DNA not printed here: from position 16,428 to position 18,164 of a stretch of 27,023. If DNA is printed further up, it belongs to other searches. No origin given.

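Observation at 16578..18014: Orphan TsrM-like B12 radical SAM methylase in an aromatic-catabolism neighbourhood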

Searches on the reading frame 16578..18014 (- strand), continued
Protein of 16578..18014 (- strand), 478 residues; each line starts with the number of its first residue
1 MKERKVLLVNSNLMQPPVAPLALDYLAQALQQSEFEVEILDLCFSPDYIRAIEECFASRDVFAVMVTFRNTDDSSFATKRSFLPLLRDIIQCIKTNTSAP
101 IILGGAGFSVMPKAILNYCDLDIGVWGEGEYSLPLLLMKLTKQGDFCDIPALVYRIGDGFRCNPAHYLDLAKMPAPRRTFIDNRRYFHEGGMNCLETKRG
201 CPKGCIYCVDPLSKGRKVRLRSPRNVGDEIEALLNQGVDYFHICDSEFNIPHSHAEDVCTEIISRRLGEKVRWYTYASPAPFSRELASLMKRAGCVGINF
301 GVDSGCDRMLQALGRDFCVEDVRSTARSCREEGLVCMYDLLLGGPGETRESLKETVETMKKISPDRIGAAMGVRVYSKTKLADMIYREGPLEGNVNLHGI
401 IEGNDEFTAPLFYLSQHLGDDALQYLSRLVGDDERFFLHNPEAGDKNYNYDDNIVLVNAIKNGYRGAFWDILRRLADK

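Call 10: find_homologous_proteins(query=window:16578-18014:-, max_evalue=1e-10)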
Query window:16578-18014:- (478 aa): 3047 proteins with E <= 1e-10 among 8000 candidates; the best 120 are listed.
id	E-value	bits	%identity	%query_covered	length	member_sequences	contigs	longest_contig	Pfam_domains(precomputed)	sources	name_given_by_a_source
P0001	0.0e+0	1117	100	100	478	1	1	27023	PF04055.28,PF02310.25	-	-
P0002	7.9e-295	996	89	100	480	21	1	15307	PF04055.28,PF02310.25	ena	-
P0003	2.2e-292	988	88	100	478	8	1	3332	PF04055.28,PF02310.25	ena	-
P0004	7.2e-255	864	74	99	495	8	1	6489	PF04055.28,PF02310.25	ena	-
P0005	1.0e-247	841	73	99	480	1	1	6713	PF04055.28,PF02310.25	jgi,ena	-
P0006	2.3e-242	823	73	100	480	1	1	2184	PF04055.28,PF02310.25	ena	-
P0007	4.9e-242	822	72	100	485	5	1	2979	PF04055.28,PF02310.25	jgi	jgi:radical SAM superfamily enzyme YgiQ (UPF0313 family)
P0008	4.7e-235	799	73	97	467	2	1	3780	PF04055.28,PF02310.25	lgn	-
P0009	3.9e-232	790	69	100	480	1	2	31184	PF04055.28,PF02310.25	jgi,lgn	-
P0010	1.0e-207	709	61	100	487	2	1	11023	PF04055.28,PF02310.25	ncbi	ncbi:MAG: radical SAM protein [Dehalococcoidia bacterium]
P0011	3.3e-207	707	62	99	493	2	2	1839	PF04055.28,PF02310.25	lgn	-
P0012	1.1e-206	706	62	100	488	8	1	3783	PF04055.28,PF02310.25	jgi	-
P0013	7.1e-206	703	61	100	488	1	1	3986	PF04055.28,PF02310.25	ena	-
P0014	7.5e-205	700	61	99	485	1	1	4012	PF04055.28,PF02310.25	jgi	jgi:radical SAM superfamily enzyme YgiQ (UPF0313 family)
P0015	9.1e-205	699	62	99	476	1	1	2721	PF04055.28,PF02310.25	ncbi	-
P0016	3.1e-204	697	61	100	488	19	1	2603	PF04055.28,PF02310.25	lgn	-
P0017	3.1e-204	697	62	99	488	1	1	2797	PF04055.28,PF02310.25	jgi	-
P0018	3.6e-204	697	62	99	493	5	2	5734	PF04055.28,PF02310.25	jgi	jgi:radical SAM superfamily enzyme YgiQ (UPF0313 family)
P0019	1.4e-203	695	69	87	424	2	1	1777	PF04055.28,PF02310.25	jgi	jgi:radical SAM superfamily enzyme YgiQ (UPF0313 family)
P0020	1.5e-203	695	61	99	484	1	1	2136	PF04055.28,PF02310.25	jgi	-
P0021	5.2e-203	693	61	99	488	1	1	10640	PF04055.28,PF02310.25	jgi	-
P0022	5.4e-203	693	62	99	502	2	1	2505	PF04055.28,PF02310.25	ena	-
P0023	2.8e-202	691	61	99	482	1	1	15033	PF04055.28,PF02310.25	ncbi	ncbi:B12-binding domain-containing radical SAM protein [Chloroflexota bacterium]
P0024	2.8e-202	691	61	99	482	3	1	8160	PF04055.28,PF02310.25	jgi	jgi:radical SAM superfamily enzyme YgiQ (UPF0313 family)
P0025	3.1e-202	691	63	99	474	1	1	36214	PF04055.28,PF02310.25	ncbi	-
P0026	3.2e-202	691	61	99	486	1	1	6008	PF04055.28,PF02310.25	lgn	-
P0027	5.4e-202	690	61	99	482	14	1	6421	PF04055.28,PF02310.25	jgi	-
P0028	5.7e-202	690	62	99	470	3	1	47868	PF04055.28,PF02310.25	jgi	-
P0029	5.7e-202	690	60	99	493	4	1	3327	PF04055.28,PF02310.25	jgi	jgi:radical SAM superfamily enzyme YgiQ (UPF0313 family)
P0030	6.0e-202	690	60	99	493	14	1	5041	PF04055.28,PF02310.25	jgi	-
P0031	6.1e-202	690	62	99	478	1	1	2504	PF04055.28,PF02310.25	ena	-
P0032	6.3e-202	690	62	99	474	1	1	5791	PF04055.28,PF02310.25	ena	-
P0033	6.6e-202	690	62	98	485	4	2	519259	PF04055.28,PF02310.25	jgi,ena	-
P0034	1.0e-201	689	62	99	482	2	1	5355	PF04055.28,PF02310.25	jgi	-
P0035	1.1e-201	689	60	100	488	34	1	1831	PF04055.28,PF02310.25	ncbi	-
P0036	1.6e-201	689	60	99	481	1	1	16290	PF04055.28,PF02310.25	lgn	-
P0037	1.6e-201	689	62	100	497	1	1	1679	PF04055.28,PF02310.25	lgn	-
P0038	1.6e-201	689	61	99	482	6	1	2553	PF04055.28,PF02310.25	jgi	jgi:radical SAM superfamily enzyme YgiQ (UPF0313 family)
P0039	1.7e-201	688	61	99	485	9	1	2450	PF04055.28,PF02310.25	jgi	-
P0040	2.2e-201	688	62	99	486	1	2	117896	PF04055.28,PF02310.25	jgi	jgi:radical SAM superfamily enzyme YgiQ (UPF0313 family)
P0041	2.5e-201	688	60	99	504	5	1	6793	PF04055.28,PF02310.25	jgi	jgi:radical SAM superfamily enzyme YgiQ (UPF0313 family)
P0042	2.9e-201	688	61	99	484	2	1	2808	PF04055.28,PF02310.25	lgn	-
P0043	4.1e-201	687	61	99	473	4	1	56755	PF04055.28,PF02310.25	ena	-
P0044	5.1e-201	687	61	99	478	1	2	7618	PF04055.28,PF02310.25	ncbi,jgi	-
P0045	8.6e-201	686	61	99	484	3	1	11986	PF04055.28,PF02310.25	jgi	jgi:radical SAM superfamily enzyme YgiQ (UPF0313 family)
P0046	1.3e-200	686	61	100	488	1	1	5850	PF04055.28,PF02310.25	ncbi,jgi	-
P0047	1.3e-200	685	61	99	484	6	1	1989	PF04055.28,PF02310.25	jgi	-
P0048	1.7e-200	685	61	99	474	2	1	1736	PF04055.28,PF02310.25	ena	-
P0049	1.8e-200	685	61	99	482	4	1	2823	PF04055.28,PF02310.25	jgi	-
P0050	2.4e-200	685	61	99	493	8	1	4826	PF04055.28,PF02310.25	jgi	-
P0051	1.1e-199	682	61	99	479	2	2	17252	PF04055.28,PF02310.25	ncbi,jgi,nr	ncbi:MAG: radical SAM protein [Dehalococcoidia bacterium]|nr:MAG: radical SAM protein [Dehalococcoid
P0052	1.4e-199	682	62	99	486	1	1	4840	PF04055.28,PF02310.25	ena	-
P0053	1.8e-199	682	60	100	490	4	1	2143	PF04055.28,PF02310.25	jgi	-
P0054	2.3e-199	681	59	100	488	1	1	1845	PF04055.28,PF02310.25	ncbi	-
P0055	2.6e-199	681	61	99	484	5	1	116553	PF04055.28,PF02310.25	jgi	-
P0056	3.0e-199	681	60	99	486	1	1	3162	PF04055.28,PF02310.25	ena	-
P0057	3.2e-199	681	61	99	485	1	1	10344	PF04055.28,PF02310.25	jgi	jgi:radical SAM superfamily enzyme YgiQ (UPF0313 family)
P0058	4.8e-199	680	61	99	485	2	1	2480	PF04055.28,PF02310.25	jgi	jgi:radical SAM superfamily enzyme YgiQ (UPF0313 family)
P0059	6.4e-199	680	61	99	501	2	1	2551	PF04055.28,PF02310.25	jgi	jgi:radical SAM superfamily enzyme YgiQ (UPF0313 family)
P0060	1.2e-198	679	61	99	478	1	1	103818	PF04055.28,PF02310.25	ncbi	-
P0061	1.5e-198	679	59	100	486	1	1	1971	PF04055.28,PF02310.25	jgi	-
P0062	2.1e-198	678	61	99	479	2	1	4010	PF04055.28,PF02310.25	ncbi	-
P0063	2.7e-198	678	61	99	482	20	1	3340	PF04055.28,PF02310.25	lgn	-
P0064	4.6e-198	677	60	99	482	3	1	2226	PF04055.28,PF02310.25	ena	-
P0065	6.8e-198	677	60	99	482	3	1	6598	PF04055.28,PF02310.25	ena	-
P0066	8.8e-198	676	59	100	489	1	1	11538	PF04055.28,PF02310.25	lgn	-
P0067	9.3e-198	676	60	99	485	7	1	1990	PF04055.28,PF02310.25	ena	-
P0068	1.0e-197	676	61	99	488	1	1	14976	PF04055.28,PF02310.25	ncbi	-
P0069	1.3e-197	676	59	100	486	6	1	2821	PF04055.28,PF02310.25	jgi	jgi:radical SAM superfamily enzyme YgiQ (UPF0313 family)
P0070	1.6e-197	675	60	99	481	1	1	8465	PF04055.28,PF02310.25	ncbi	-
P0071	1.7e-197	675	60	99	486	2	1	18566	PF04055.28,PF02310.25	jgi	jgi:radical SAM superfamily enzyme YgiQ (UPF0313 family)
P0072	1.7e-197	675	59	99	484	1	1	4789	PF04055.28,PF02310.25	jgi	-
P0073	2.3e-197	675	60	99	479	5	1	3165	PF04055.28,PF02310.25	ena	-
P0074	3.0e-197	674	61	98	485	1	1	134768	PF04055.28,PF02310.25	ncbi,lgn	-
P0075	3.4e-197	674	61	99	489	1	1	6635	PF04055.28,PF02310.25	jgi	jgi:radical SAM superfamily enzyme YgiQ (UPF0313 family)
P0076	7.3e-197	673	60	100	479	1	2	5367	PF04055.28,PF02310.25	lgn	-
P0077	7.8e-197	673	61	99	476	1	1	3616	PF04055.28,PF02310.25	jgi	-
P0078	9.4e-197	673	61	99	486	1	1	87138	PF04055.28,PF02310.25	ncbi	-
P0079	1.5e-196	672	60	99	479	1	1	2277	PF04055.28,PF02310.25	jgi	jgi:radical SAM superfamily enzyme YgiQ (UPF0313 family)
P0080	1.6e-196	672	60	99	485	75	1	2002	PF04055.28,PF02310.25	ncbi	-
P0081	3.2e-196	671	59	99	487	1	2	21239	PF04055.28,PF02310.25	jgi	jgi:radical SAM superfamily enzyme YgiQ (UPF0313 family)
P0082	3.8e-196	671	59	100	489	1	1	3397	PF04055.28,PF02310.25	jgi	jgi:radical SAM superfamily enzyme YgiQ (UPF0313 family)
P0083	4.1e-196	671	58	100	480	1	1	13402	PF04055.28,PF02310.25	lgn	-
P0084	7.0e-196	670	60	99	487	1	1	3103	PF04055.28,PF02310.25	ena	-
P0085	7.2e-196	670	60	99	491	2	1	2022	PF04055.28,PF02310.25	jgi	jgi:radical SAM superfamily enzyme YgiQ (UPF0313 family)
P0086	1.3e-195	669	60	99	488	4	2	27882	PF04055.28,PF02310.25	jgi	jgi:hypothetical protein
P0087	1.3e-195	669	59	99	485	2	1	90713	PF04055.28,PF02310.25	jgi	jgi:radical SAM superfamily enzyme YgiQ (UPF0313 family)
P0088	1.3e-195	669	60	99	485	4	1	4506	PF04055.28,PF02310.25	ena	-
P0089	1.5e-195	669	61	99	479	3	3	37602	PF04055.28,PF02310.25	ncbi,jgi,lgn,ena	ncbi:Tryptophan 2-C-methyltransferase [subsurface metagenome]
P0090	1.5e-195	669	60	99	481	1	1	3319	PF04055.28,PF02310.25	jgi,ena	-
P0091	1.6e-195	669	60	100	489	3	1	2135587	PF04055.28,PF02310.25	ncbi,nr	ncbi:MAG: radical SAM protein [Dehalococcoidia bacterium]|nr:MAG: radical SAM protein [Dehalococcoid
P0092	1.7e-195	669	60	99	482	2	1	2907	PF04055.28,PF02310.25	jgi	-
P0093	1.7e-195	669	61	99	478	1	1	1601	PF04055.28,PF02310.25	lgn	-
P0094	1.9e-195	669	61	99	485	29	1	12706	PF04055.28,PF02310.25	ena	-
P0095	2.1e-195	668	60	99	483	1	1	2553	PF04055.28,PF02310.25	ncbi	-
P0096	2.6e-195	668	57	100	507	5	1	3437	PF04055.28,PF02310.25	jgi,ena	-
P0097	2.7e-195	668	60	99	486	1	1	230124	PF04055.28,PF02310.25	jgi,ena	-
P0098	3.4e-195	668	60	99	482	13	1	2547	PF04055.28,PF02310.25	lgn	-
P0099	3.5e-195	668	59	100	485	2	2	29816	PF04055.28,PF02310.25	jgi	jgi:radical SAM superfamily enzyme YgiQ (UPF0313 family)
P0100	3.6e-195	668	59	99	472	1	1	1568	PF04055.28,PF02310.25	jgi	jgi:radical SAM superfamily enzyme YgiQ (UPF0313 family)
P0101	3.8e-195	668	60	100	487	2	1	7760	PF04055.28,PF02310.25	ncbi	-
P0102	3.8e-195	667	60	100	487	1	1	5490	PF04055.28,PF02310.25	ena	-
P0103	4.1e-195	667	61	99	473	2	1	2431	PF04055.28,PF02310.25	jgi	-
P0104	5.7e-195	667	59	99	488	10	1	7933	PF04055.28,PF02310.25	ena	-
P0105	1.0e-194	666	60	99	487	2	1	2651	PF04055.28,PF02310.25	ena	-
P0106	1.3e-194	666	58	100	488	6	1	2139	PF04055.28,PF02310.25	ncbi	-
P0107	1.4e-194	666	59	100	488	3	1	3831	PF04055.28,PF02310.25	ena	-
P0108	1.5e-194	666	60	99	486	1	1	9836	PF04055.28,PF02310.25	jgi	-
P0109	2.2e-194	665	60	99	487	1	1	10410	PF04055.28,PF02310.25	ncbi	-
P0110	3.1e-194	664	59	99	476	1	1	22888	PF04055.28,PF02310.25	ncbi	-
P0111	4.2e-194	664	60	99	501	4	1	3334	PF04055.28,PF02310.25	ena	-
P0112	5.9e-194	664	60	100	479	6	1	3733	PF04055.28,PF02310.25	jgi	-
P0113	6.6e-194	663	59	99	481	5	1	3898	PF04055.28,PF02310.25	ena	-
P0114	8.6e-194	663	59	99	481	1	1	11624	PF04055.28,PF02310.25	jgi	-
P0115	9.3e-194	663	59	99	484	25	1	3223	PF04055.28,PF02310.25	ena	-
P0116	1.0e-193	663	58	99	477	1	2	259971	PF04055.28,PF02310.25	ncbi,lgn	-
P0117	1.1e-193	663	59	99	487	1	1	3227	PF04055.28,PF02310.25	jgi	-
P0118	1.1e-193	663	60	99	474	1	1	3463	PF04055.28,PF02310.25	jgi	-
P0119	1.2e-193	663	59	99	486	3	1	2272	PF04055.28,PF02310.25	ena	-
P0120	1.3e-193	662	59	99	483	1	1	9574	PF04055.28,PF02310.25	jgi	-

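Call 12: find_related_loci(query=window:16578-18014:-, collection=genome_contigs, flank=8000)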
Query window:16578-18014:- (478 aa) in genome_contigs; peptide patterns used: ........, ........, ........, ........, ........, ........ (x = any residue, [..] = any of these).
58 stretches matched a pattern; 2 encode a relative of the query (tblastn E <= 1e-3); 2 distinct loci.
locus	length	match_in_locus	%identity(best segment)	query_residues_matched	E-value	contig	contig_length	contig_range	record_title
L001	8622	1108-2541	90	1-478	0e+0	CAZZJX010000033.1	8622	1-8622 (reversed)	MAG TPA_asm: uncultured Dehalococcoidales bacterium isolate SRP068000_co1_322 genome assembly, contig: NODE_16463_length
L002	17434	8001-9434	89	1-478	0e+0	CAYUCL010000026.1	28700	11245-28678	MAG TPA_asm: uncultured Dehalococcoidales bacterium isolate binchicken_co262_239 genome assembly, contig: NODE_1515_leng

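Call 15: find_encoding_contigs(protein=P0091, flank=8000, max_places=3)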
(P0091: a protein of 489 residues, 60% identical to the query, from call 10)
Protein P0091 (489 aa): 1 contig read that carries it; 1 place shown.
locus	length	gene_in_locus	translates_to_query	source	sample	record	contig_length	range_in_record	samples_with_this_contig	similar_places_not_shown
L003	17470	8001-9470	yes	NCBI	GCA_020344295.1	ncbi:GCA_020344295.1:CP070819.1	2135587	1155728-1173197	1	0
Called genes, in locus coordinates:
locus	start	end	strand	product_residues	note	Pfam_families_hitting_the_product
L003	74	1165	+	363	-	PF01546:Peptidase_M20, PF07687:M20_dimer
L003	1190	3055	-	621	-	PF00009:GTP_EFTU, PF01926:MMR_HSR1 (faint), PF03144:GTP_EFTU_D2, PF25461:Beta-barrel_SelB, PF09106:WHD_2nd_SelB, PF09107:WHD_3rd_SelB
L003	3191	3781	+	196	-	PF13578:Methyltransf_24 (weak)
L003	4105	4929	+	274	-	PF02353:CMAS (weak), PF13489:Methyltransf_23, PF13847:Methyltransf_31, PF08241:Methyltransf_11, PF08242:Methyltransf_12, PF13649:Methyltransf_25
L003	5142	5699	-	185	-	-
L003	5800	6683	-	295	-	PF01039:Carboxyl_trans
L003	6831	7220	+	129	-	PF02391:MoaE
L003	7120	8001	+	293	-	PF02129:Peptidase_S15, PF00561:Abhydrolase_1, PF12146:Hydrolase_4 (faint), PF20434:BD-FAE, PF00326:Peptidase_S9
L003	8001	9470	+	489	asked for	PF02310:B12-binding, PF04055:Radical_SAM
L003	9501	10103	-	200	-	PF12654:DUF3786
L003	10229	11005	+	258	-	PF00378:ECH_1, PF16113:ECH_2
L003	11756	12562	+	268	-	-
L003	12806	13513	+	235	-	PF01841:Transglut_core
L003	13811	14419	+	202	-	PF01590:GAF, PF13185:GAF_2, PF13492:GAF_3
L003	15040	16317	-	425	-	PF02515:CoA_transf_3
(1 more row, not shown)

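Call 16: find_encoding_contigs(protein=P0033, flank=8000, max_places=2)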
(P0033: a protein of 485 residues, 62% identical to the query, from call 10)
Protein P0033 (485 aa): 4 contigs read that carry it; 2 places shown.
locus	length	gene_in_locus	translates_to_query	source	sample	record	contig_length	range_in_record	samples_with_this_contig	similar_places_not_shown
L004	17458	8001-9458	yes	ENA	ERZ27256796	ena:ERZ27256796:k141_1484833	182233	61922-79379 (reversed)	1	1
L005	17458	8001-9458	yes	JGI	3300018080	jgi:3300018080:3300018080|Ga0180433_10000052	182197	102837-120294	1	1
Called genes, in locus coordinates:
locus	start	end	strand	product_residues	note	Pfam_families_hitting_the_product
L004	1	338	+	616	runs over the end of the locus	PF02730:AFOR_N, PF01314:AFOR_C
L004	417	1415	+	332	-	PF08240:ADH_N, PF16912:Glu_dehyd_C, PF00107:ADH_zinc_N, PF13602:ADH_zinc_N_2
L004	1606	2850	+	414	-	PF09861:Lar_N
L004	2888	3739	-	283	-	PF02086:MethyltransfD12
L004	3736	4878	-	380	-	PF14072:DndB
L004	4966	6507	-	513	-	PF01039:Carboxyl_trans, PF03255:ACCA (faint)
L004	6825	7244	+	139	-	PF02391:MoaE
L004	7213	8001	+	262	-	PF02129:Peptidase_S15 (weak), PF20434:BD-FAE (weak), PF00561:Abhydrolase_1 (weak), PF12146:Hydrolase_4 (weak), PF12697:Abhydrolase_6 (weak), PF00326:Peptidase_S9, PF05448:AXE1 (weak)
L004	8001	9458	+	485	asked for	PF02310:B12-binding, PF04055:Radical_SAM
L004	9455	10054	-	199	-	PF12654:DUF3786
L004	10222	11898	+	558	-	PF00732:GMC_oxred_N (faint), PF01266:DAO (faint), PF05199:GMC_oxred_C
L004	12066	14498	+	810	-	PF02737:3HCDH_N, PF00725:3HCDH, PF00378:ECH_1, PF16113:ECH_2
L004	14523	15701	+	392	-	PF00108:Thiolase_N, PF02803:Thiolase_C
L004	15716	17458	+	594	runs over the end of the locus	PF02771:Acyl-CoA_dh_N, PF02770:Acyl-CoA_dh_M, PF00441:Acyl-CoA_dh_1, PF08028:Acyl-CoA_dh_2, PF21263:Acyl-CoA-dh_C, PF21343:ACAD9-ACADV_C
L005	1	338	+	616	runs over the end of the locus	PF02730:AFOR_N, PF01314:AFOR_C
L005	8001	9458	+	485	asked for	PF02310:B12-binding, PF04055:Radical_SAM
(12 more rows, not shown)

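Call 17: find_encoding_contigs(protein=P0116, flank=8000, max_places=2)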
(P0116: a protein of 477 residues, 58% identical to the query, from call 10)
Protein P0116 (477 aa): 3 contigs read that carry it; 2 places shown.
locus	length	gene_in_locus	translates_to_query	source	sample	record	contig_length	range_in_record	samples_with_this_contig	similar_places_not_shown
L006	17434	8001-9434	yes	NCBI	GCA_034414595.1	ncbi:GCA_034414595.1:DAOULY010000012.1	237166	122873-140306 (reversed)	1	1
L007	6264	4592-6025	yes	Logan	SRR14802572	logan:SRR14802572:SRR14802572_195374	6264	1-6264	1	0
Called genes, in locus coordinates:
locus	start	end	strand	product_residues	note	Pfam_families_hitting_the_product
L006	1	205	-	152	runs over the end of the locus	PF01257:2Fe-2S_thioredx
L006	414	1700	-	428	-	PF00999:Na_H_Exchanger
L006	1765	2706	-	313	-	PF00582:Usp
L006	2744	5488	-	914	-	PF00690:Cation_ATPase_N, PF00122:E1-E2_ATPase, PF00702:Hydrolase, PF13246:Cation_ATPase, PF12710:HAD, PF08282:Hydrolase_3 (faint), PF00689:Cation_ATPase_C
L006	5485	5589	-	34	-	-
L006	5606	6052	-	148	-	PF00571:CBS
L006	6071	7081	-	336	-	PF01699:Na_Ca_ex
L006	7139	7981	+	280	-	PF02129:Peptidase_S15 (weak), PF20434:BD-FAE (weak), PF12146:Hydrolase_4, PF00561:Abhydrolase_1, PF12697:Abhydrolase_6 (faint), PF00326:Peptidase_S9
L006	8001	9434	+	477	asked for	PF02310:B12-binding, PF04055:Radical_SAM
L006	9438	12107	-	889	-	PF13517:FG-GAP_3 (faint), PF14312:FG-GAP_2 (faint), PF01839:FG-GAP, PF05481:Myco_19_kDa (faint), PF01839:FG-GAP, PF25788:Ig_Rha78A_N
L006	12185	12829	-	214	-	PF12654:DUF3786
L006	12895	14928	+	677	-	PF02665:Nitrate_red_gam (weak), PF12797:Fer4_2 (weak), PF13183:Fer4_8, PF13187:Fer4_9, PF13237:Fer4_10, PF13484:Fer4_16 (weak), PF13534:Fer4_17 (weak), PF02754:CCG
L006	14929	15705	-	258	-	PF00205:TPP_enzyme_M (faint), PF02146:SIR2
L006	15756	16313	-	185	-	PF02677:QueH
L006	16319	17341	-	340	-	PF01078:Mg_chelatase (faint), PF05496:RuvB_N, PF00004:AAA, PF07728:AAA_5 (faint), PF17864:AAA_lid_4, PF05491:WHD_RuvB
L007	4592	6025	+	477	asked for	PF02310:B12-binding, PF04055:Radical_SAM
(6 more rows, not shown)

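Call 18: find_encoding_contigs(protein=P0009, flank=8000, max_places=2)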
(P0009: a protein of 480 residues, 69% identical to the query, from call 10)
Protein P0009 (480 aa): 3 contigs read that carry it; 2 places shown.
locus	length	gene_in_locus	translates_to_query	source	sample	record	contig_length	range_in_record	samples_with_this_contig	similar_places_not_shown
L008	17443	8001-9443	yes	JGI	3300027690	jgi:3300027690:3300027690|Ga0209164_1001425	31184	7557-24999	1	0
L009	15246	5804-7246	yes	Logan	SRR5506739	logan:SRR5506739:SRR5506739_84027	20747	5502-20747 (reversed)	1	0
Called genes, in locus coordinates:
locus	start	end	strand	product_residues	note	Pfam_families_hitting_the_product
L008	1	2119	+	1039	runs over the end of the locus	PF02811:PHP, PF07733:DNA_pol3_alpha, PF17657:DNA_pol3_finger, PF14579:HHH_6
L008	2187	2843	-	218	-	-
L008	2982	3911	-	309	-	PF00135:COesterase, PF20434:BD-FAE, PF07859:Abhydrolase_3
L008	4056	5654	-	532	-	PF02538:Hydantoinase_B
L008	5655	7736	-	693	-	PF05378:Hydant_A_N, PF01968:Hydantoinase_A, PF19278:Hydant_A_C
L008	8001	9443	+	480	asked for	PF02310:B12-binding, PF04055:Radical_SAM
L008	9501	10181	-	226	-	-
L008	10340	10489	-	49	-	-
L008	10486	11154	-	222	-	PF07947:YhhN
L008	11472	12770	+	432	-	PF06050:HGD-D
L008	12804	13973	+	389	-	PF06050:HGD-D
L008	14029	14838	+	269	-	PF01869:BcrAD_BadFG, PF22521:HypF_C_2 (faint)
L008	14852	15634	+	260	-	PF01869:BcrAD_BadFG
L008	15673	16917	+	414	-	PF09861:Lar_N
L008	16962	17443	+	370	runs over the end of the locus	PF00037:Fer4 (weak), PF04422:FrhB_FdhB_N, PF04432:FrhB_FdhB_C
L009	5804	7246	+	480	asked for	PF02310:B12-binding, PF04055:Radical_SAM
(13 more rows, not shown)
